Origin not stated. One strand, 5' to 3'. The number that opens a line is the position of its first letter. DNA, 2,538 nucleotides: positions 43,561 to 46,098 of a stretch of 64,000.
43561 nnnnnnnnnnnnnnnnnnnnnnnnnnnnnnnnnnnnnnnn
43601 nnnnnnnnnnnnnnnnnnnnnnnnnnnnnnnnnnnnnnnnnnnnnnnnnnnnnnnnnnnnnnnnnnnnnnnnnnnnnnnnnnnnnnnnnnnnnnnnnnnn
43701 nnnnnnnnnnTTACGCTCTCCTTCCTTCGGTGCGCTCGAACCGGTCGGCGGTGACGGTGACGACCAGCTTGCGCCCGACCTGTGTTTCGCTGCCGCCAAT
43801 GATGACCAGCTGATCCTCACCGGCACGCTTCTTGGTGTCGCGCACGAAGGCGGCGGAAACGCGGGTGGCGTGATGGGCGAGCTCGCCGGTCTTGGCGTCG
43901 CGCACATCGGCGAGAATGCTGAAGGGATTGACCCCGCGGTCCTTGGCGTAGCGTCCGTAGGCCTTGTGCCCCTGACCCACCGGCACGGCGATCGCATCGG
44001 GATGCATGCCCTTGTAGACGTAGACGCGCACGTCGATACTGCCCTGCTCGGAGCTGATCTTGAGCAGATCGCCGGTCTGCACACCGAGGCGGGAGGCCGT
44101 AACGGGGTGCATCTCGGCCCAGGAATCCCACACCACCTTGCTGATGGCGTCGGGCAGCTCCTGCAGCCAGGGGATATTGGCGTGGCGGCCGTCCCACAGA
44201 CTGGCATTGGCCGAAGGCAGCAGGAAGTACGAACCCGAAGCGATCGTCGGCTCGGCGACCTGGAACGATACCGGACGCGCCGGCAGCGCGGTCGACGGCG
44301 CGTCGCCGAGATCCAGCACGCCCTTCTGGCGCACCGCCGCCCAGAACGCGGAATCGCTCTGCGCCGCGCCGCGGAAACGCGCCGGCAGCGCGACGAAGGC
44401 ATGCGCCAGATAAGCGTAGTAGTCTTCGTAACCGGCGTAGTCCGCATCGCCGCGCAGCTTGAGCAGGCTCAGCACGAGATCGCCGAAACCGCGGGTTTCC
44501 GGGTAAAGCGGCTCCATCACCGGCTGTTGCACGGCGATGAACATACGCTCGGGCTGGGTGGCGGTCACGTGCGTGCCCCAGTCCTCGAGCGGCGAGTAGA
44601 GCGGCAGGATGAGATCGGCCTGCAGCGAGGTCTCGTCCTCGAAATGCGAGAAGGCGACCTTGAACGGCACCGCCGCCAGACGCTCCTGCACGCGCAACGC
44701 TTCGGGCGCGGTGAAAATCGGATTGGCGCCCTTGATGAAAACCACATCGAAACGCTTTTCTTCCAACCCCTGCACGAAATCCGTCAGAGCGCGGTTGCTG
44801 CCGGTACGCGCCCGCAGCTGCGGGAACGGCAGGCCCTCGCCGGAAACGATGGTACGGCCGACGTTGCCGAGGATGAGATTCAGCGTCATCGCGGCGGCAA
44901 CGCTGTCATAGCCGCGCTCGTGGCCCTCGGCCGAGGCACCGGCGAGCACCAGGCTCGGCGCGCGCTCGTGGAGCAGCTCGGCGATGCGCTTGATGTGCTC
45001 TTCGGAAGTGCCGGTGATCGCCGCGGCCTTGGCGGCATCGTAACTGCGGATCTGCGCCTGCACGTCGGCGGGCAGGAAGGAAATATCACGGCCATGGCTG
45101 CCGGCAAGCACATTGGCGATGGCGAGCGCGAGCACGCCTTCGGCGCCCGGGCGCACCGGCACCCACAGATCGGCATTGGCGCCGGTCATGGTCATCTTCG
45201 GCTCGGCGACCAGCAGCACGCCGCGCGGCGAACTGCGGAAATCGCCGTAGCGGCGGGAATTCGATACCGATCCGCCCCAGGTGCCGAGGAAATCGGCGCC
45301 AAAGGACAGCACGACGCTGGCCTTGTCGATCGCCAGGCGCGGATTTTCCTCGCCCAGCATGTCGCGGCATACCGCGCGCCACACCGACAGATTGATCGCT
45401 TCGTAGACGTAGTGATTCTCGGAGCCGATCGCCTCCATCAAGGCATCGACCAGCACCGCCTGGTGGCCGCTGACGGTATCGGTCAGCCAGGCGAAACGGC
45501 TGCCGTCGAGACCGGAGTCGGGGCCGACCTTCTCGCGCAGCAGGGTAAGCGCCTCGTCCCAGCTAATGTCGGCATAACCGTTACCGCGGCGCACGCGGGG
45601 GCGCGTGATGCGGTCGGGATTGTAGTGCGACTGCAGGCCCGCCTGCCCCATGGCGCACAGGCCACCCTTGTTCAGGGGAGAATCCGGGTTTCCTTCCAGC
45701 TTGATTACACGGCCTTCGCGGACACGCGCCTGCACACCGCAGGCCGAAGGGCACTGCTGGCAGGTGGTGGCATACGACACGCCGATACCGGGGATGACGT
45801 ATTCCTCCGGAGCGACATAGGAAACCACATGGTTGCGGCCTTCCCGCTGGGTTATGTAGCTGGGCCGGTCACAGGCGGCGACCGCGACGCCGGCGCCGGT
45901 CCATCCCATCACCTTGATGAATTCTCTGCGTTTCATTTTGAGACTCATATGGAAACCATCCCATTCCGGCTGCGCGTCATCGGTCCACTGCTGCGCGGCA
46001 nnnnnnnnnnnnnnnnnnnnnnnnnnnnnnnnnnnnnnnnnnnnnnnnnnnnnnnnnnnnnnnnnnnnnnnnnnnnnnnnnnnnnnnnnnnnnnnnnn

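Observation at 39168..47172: Complete Alternative Complex III operon with split ActB and a 500-bp AT-richer control region, 13 kb from the cytochrome cluster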

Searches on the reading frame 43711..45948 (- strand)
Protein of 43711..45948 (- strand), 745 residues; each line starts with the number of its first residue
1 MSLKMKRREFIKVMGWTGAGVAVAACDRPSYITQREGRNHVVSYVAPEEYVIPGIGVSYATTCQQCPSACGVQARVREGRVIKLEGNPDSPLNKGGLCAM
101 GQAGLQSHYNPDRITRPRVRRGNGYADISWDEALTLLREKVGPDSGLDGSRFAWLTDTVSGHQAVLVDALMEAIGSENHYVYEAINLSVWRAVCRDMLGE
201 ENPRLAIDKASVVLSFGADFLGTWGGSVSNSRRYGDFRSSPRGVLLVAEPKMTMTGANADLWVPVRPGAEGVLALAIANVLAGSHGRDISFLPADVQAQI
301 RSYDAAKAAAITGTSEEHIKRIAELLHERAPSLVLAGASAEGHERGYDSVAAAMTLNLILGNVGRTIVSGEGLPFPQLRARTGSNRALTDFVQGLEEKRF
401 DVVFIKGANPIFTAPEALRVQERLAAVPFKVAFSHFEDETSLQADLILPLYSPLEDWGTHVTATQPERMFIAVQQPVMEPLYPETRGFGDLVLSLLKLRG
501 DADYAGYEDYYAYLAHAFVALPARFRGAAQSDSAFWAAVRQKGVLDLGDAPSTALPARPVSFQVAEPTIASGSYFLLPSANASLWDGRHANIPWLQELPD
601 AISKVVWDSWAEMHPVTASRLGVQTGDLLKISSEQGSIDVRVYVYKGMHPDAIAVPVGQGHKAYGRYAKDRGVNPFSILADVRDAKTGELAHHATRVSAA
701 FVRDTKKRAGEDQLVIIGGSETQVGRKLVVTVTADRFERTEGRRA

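Call 3: search_protein_families(library=pfam, proteins=[window:43711-45948:-], max_evalue=0.01)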
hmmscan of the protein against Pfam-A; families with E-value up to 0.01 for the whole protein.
window:43711-45948:- (745 aa): 3 families
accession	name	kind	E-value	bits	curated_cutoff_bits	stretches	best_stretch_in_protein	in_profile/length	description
PF00384.28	Molybdopterin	-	4.2e-22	79.1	24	1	113-473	1-333/353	Molybdopterin oxidoreductase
PF04879.21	Molybdop_Fe4S4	-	8.3e-13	48.5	22.7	1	59-110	4-55/55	Molybdopterin oxidoreductase Fe4S4 domain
PF01568.27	Molydop_binding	-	2.5e-11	44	26.8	1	609-674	30-90/110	Molydopterin dinucleotide binding domain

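Call 4: search_protein_families(library=ncbifam, proteins=[window:43711-45948:-], max_evalue=0.01)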
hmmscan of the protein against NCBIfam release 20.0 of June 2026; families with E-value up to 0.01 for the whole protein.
window:43711-45948:- (745 aa): 22 families
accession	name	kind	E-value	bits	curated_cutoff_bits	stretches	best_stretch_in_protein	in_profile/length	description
NF041783.2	mnquin_red_QrcB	equivalog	9.8e-93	311.5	440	1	58-699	52-692/695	menaquinone reductase molybdopterin-binding-like subunit QrcB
NF012032.0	PRK15488.1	equivalog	2.4e-50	171.4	694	2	4-365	2-357/759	thiosulfate reductase PhsA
NF041714.1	arsenate_red_ArrA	equivalog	1.3e-48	165.8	1600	3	46-280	38-280/848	arsenate respiratory reductase molybdopterin-containing subunit ArrA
TIGR01591.1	Fdh-alpha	equivalog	2.4e-37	128.4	666.25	3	61-141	1-81/672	formate dehydrogenase subunit alpha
NF047855.1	AssmNtatRedNasC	equivalog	5.3e-35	120.8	1100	4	244-367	211-340/708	assimilatory nitrate reductase catalytic subunit NasC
TIGR02166.1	dmsA_ynfE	subfamily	2.1e-26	92.3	777.7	2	5-292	1-295/794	DMSO/selenate family reductase complex A subunit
NF041323.1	Nitr_red_NasA_Halo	equivalog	9.3e-17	60.8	1000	2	66-365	3-307/673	assimilatory nitrate reductase NasA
TIGR01553.1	formate-DH-alph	equivalog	2.8e-16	58.5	814.2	1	38-141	25-136/1009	formate dehydrogenase-N subunit alpha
TIGR03479.1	DMSO_red_II_alp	subfamily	4e-16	58.3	984.75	1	57-282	57-293/913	molybdopterin-dependent oxidoreductase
TIGR01973.1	NuoG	equivalog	5.9e-16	58.4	470.05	1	59-463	215-579/606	NADH-quinone oxidoreductase subunit NuoG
NF041513.1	formate_DH_Act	exception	7.1e-14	50.6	1400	1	61-140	45-126/1067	formate dehydrogenase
NF005895.0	PRK07860.1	equivalog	1.6e-13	49.6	802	1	57-136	235-315/811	NADH-quinone oxidoreductase subunit G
NF010055.0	PRK13532.1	equivalog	6.9e-13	47.7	904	1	61-141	45-132/830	nitrate reductase catalytic subunit NapA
NF011566.1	PRK14990.1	exception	3.4e-11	41.9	1600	1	57-292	58-315/814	dimethylsulfoxide reductase subunit A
NF011567.1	PRK14991.1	equivalog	7.3e-11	40.5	1750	1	612-666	910-964/1022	tetrathionate reductase subunit TtrA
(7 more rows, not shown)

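Call 13: search_solved_structures(query=window:43711-45948:-, max_evalue=0.00001, show_alignments=2)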
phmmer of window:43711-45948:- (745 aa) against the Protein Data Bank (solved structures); distinct sequences matched with E-value up to 0.00001: 40.
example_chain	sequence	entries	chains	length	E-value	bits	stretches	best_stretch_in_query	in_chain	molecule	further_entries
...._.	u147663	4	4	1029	4.5e-45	157.5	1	6-621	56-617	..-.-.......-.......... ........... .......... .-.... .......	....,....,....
6lod_B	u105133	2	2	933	4.2e-42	147.7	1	36-678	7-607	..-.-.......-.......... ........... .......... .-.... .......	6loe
6cz7_A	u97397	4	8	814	9.7e-42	146.5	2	53-284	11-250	ArrA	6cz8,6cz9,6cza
6f0k_B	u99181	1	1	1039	1.5e-41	145.9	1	6-735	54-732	Fe-S-cluster-containing hydrogenase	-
6btm_B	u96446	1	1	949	1.7e-34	122.5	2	379-692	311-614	Alternative Complex III subunit B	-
7bkb_D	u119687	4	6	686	9.8e-22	80.3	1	59-368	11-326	Formate dehydrogenase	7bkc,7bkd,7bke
7qv7_S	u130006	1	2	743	1.4e-20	76.5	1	60-366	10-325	Hydrogen dependent carbon dioxide reductase subunit FdhF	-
2vpw_A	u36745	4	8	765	7.3e-20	74.1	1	61-365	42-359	THIOSULFATE REDUCTASE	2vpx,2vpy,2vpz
9t1s_L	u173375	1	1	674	1.1e-17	66.9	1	61-141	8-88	formate dehydrogenase (coenzyme F420)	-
9vap_A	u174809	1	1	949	8.8e-16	60.6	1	3-366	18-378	Formate dehydrogenase molybdopterin-binding subunit FdhA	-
7vw6_A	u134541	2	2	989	3.1e-15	58.8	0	395-521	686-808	Formate dehydrogenase | Tungsten-containing formate dehydrogenase alpha subunit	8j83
7e5z_A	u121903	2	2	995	3.2e-15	58.8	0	395-521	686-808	Formate dehydrogenase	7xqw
8rqz_C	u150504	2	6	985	5.6e-14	54.7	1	60-366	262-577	Probable oxidoreductase YjgC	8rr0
9gzq_A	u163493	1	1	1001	5.9e-14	54.6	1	60-366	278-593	Probable oxidoreductase YjgC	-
8cm7_A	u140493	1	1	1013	2.1e-13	52.8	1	61-142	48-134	Formate dehydrogenase, alpha subunit, selenocysteine-containing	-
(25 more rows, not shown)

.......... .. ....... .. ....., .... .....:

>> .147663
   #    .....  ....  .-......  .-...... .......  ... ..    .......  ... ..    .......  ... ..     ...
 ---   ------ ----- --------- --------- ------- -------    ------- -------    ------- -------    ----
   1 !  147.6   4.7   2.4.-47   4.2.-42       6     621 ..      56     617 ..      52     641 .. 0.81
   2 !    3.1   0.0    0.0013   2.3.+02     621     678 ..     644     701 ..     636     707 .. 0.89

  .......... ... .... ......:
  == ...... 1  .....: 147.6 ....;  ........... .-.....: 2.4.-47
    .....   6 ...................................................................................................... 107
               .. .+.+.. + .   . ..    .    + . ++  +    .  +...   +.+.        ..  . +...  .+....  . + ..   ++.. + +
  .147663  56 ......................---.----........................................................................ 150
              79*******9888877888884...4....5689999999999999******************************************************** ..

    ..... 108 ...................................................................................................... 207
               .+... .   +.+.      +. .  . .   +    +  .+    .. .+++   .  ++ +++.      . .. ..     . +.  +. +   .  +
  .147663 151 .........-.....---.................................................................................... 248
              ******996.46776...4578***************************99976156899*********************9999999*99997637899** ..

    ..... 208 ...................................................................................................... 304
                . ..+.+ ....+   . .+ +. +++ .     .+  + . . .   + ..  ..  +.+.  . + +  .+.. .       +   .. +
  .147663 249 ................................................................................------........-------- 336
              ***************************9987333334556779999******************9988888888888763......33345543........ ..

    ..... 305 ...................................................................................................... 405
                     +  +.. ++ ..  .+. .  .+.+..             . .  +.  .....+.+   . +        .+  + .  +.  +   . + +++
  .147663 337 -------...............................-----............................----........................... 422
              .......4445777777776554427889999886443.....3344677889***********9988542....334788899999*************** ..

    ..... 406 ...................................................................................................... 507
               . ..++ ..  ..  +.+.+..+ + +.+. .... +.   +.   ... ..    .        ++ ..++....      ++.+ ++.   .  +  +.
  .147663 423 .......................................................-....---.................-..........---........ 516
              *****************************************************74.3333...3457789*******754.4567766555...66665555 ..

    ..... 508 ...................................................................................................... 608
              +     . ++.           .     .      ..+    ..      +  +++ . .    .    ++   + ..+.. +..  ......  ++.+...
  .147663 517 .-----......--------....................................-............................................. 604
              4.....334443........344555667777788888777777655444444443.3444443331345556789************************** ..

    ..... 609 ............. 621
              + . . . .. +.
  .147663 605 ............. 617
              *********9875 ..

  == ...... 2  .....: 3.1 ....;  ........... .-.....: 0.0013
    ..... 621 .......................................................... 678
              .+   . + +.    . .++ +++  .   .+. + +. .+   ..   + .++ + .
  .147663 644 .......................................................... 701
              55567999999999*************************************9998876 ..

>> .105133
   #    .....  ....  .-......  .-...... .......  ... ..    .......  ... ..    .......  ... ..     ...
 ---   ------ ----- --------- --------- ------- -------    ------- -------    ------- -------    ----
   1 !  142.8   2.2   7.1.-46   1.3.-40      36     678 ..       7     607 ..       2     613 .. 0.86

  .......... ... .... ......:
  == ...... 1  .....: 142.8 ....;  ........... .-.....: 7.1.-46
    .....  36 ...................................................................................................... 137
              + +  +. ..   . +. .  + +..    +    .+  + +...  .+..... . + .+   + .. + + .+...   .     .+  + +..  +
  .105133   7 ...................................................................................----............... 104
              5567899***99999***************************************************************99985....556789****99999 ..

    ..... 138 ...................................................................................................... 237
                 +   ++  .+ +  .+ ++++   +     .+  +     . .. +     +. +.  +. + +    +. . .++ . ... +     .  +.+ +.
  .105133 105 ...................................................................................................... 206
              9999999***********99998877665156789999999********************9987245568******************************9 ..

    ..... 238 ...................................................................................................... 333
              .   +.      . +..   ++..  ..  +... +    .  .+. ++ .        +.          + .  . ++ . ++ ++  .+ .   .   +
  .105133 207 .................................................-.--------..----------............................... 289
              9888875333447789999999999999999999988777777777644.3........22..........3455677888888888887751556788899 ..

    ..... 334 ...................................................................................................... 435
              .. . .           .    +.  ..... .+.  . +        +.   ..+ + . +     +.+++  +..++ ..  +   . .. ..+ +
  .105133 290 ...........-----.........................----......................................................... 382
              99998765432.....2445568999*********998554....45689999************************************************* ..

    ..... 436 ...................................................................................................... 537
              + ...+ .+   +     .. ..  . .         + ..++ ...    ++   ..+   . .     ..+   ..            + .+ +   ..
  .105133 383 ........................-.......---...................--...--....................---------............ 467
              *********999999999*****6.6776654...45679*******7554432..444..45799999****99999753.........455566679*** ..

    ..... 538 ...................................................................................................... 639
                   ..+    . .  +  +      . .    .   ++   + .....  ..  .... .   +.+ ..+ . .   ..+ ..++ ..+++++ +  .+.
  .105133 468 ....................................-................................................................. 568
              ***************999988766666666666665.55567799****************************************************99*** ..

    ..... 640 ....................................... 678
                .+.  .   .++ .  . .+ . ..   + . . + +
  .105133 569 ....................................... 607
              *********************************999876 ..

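Call 14: find_homologous_proteins(query=window:43711-45948:-, max_evalue=1e-20)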
Query window:43711-45948:- (745 aa): 2370 proteins with E <= 1e-20 among 8000 candidates; the best 120 are listed.
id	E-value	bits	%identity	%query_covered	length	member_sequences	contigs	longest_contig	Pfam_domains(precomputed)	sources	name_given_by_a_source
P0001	0.0e+0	1690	100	100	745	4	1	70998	PF00384.28,PF01568.28,PF04879.22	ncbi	-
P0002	0.0e+0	1386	81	100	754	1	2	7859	PF00384.28,PF01568.28,PF04879.22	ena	-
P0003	0.0e+0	1382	79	100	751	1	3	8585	PF00384.28,PF01568.28,PF04879.22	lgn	-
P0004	0.0e+0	1323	76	100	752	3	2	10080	PF00384.28,PF01568.28,PF04879.22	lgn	-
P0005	0.0e+0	1279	75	100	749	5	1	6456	PF00384.28,PF01568.28,PF04879.22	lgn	-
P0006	0.0e+0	1277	73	100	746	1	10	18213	PF00384.28,PF01568.28,PF04879.22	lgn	-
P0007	0.0e+0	1272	73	100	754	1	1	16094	PF00384.28,PF01568.28,PF04879.22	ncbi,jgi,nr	ncbi:MAG: molybdopterin-dependent oxidoreductase [Chromatiales bacterium]|jgi:molybdopterin-containi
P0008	0.0e+0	1263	74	100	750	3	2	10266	PF00384.28,PF01568.28,PF04879.22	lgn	-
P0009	0.0e+0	1249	74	99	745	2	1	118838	PF00384.28,PF01568.28,PF04879.22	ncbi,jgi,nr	ncbi:MAG: molybdopterin-dependent oxidoreductase [Gammaproteobacteria bacterium]|nr:molybdopterin-de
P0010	0.0e+0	1226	72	100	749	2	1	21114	PF00384.28,PF01568.28,PF04879.22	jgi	jgi:molybdopterin-containing oxidoreductase family iron-sulfur binding subunit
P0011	0.0e+0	1192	69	99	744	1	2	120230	PF00384.28,PF01568.28,PF04879.22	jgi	jgi:anaerobic selenocysteine-containing dehydrogenase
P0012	0.0e+0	1177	68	99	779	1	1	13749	PF00384.28,PF01568.28,PF04879.22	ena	-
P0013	0.0e+0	1171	68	100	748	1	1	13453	PF00384.28,PF01568.28,PF04879.22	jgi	jgi:molybdopterin-containing oxidoreductase family iron-sulfur binding subunit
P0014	0.0e+0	1170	68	100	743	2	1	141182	PF00384.28,PF01568.28,PF04879.22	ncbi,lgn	-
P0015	0.0e+0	1164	68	100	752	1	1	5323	PF00384.28,PF01568.28,PF04879.22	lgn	-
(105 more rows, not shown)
